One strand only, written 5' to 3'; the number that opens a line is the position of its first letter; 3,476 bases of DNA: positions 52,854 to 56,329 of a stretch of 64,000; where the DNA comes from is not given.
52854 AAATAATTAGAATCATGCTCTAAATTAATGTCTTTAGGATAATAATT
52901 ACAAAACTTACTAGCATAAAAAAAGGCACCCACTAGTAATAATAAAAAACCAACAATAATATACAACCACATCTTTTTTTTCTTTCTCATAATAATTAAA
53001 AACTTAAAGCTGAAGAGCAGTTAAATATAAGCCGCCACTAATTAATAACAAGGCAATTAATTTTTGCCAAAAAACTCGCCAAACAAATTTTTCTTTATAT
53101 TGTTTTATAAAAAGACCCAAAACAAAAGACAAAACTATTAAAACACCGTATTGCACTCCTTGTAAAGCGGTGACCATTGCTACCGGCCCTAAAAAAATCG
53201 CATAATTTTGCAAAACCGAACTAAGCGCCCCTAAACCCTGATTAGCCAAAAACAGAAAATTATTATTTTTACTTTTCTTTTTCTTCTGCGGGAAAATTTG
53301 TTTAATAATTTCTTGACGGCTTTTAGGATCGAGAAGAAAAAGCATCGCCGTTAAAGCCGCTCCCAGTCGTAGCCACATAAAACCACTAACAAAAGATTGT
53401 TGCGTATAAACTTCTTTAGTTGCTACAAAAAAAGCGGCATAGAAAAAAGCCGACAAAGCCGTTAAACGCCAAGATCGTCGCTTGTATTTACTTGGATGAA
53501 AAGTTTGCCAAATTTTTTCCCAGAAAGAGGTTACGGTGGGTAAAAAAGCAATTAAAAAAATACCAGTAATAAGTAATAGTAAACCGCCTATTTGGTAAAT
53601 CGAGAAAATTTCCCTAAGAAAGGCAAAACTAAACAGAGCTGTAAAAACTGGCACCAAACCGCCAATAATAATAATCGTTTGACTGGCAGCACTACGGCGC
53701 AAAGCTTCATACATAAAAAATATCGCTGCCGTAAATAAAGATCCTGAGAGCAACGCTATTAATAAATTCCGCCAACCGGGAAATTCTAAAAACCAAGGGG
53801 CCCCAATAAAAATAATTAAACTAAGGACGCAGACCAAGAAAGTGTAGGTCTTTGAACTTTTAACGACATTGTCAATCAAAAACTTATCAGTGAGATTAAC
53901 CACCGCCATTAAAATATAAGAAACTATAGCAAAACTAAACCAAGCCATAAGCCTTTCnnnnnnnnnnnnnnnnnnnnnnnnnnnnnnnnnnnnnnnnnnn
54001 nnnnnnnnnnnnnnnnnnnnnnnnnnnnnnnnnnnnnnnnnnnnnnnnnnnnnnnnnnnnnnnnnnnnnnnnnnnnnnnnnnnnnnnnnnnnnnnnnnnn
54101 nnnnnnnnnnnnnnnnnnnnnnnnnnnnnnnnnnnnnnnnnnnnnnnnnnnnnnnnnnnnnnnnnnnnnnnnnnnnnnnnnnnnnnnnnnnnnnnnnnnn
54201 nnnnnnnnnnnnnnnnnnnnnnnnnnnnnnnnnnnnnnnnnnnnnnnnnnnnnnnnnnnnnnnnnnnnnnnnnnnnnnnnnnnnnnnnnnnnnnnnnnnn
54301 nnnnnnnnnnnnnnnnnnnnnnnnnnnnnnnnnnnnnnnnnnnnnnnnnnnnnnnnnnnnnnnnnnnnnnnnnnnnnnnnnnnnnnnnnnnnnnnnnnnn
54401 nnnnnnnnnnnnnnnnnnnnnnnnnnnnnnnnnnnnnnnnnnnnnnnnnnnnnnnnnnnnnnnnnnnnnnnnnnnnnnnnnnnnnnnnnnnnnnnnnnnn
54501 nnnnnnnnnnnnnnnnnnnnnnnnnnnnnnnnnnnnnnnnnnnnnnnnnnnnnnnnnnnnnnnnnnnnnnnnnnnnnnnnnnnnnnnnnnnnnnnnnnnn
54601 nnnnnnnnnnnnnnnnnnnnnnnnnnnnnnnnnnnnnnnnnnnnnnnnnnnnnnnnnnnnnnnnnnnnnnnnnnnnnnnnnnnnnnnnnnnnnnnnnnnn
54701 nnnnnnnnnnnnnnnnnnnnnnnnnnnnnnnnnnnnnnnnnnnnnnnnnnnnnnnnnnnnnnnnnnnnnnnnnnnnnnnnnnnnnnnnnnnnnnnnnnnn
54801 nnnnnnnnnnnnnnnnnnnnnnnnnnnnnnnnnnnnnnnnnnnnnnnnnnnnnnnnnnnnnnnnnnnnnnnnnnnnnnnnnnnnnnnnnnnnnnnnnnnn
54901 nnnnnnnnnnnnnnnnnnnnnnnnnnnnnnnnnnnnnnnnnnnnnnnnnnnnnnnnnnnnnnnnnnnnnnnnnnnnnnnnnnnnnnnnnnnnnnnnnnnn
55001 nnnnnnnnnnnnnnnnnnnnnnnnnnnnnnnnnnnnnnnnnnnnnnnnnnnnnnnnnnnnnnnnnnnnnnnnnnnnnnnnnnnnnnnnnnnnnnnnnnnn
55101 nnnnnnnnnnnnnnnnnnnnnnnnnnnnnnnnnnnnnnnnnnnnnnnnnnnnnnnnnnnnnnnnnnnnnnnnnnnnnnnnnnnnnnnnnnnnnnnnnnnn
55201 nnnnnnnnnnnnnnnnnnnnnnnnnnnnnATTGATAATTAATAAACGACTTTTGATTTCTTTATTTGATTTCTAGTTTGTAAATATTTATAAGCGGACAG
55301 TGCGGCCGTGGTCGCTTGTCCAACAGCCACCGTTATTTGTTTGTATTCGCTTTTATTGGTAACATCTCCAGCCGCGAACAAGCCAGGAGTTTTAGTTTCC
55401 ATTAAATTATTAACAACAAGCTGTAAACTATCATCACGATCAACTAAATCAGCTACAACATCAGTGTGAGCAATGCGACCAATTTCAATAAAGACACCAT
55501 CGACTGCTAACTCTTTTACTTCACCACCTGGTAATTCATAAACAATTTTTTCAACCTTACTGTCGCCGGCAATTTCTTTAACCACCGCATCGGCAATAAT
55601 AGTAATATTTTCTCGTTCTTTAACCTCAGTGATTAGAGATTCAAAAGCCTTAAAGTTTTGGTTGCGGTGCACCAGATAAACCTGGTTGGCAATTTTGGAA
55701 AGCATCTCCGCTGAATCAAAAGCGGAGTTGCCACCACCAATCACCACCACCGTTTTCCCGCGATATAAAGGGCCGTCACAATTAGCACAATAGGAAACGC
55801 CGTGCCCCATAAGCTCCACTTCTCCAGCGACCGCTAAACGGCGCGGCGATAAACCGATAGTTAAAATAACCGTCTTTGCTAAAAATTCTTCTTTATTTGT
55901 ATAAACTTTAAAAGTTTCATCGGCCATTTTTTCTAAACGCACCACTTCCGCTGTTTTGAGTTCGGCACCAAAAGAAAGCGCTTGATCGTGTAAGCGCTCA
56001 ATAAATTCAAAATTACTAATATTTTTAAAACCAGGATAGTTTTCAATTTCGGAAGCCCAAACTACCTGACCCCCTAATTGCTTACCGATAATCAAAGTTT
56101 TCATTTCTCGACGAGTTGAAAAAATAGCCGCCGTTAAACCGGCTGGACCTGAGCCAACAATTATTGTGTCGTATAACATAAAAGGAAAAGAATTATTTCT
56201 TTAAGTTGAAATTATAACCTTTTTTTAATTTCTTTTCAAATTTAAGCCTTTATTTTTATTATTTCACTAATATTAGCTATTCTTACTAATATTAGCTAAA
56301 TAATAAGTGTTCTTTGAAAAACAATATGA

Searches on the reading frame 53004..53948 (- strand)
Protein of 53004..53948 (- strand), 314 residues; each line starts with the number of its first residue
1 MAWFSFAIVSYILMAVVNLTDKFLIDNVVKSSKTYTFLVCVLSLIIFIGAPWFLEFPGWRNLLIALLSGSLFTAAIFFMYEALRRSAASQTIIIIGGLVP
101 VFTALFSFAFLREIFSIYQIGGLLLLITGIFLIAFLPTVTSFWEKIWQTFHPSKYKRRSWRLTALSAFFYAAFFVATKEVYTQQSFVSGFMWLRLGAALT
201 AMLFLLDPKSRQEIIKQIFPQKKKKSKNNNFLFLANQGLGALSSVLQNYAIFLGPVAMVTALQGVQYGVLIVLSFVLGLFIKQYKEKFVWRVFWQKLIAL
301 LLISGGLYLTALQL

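Call 74: search_protein_families(library=pfam, proteins=[window:53004-53948:-], max_evalue=0.001)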
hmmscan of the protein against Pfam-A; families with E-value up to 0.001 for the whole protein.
window:53004-53948:- (314 aa): 1 family
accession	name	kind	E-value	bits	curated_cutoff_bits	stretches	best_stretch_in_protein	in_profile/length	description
PF00892.27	EamA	-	8.6e-13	49.2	28.2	1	3-134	3-134/135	EamA-like transporter family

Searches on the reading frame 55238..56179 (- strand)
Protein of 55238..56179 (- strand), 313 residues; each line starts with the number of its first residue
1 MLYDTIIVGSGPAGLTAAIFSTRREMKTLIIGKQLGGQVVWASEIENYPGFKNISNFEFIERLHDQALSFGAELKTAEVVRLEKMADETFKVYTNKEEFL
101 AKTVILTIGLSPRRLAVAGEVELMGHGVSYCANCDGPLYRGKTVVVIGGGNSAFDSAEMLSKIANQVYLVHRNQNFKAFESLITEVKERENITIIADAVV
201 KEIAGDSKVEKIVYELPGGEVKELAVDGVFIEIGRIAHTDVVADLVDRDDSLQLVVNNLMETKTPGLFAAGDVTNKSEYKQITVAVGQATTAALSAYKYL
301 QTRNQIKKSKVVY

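Call 74: search_protein_families(library=pfam, proteins=[window:55238-56179:-], max_evalue=0.001)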
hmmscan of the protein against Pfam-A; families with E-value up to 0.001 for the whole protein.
window:55238-56179:- (313 aa): 12 families
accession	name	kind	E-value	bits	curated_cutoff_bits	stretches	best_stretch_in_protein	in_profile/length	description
PF07992.20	Pyr_redox_2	-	2.3e-44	152.4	26.1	1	3-289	1-291/291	Pyridine nucleotide-disulphide oxidoreductase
PF13738.12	Pyr_redox_3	-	2.5e-24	86.5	30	1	76-271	100-305/305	Pyridine nucleotide-disulphide oxidoreductase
PF00070.33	Pyr_redox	-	1.7e-13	51.3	22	1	144-214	2-79/82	Pyridine nucleotide-disulphide oxidoreductase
PF03486.20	HI0933_like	-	9e-09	35.6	50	0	4-34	2-32/244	HI0933-like protein Rossmann domain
PF13434.12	Lys_Orn_oxgnase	-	2.8e-08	33.7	21.3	1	66-181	110-230/339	L-lysine 6-monooxygenase/L-ornithine 5-monooxygenase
PF00890.30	FAD_binding_2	-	4.6e-08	33.1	20.4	1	4-43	1-42/414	FAD binding domain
PF01134.28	GIDA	-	1.4e-06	28.1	22.1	0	4-35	1-32/391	Glucose inhibited division protein A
PF12831.13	FAD_oxidored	-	2.5e-06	27.5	27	1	4-40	1-39/416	FAD dependent oxidoreductase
PF01946.23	Thi4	-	8e-06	25.7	26.2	1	3-35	18-51/235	Thi4 family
PF13450.12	NAD_binding_8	-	0.0002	22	21.9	1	7-38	1-34/68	NAD(P)-binding Rossmann-like domain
PF01266.30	DAO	-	0.00023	21.3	27.9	0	4-37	1-35/353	FAD dependent oxidoreductase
PF00743.25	FMO-like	-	0.00083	18.4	22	0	138-174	180-216/532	Flavin-binding monooxygenase-like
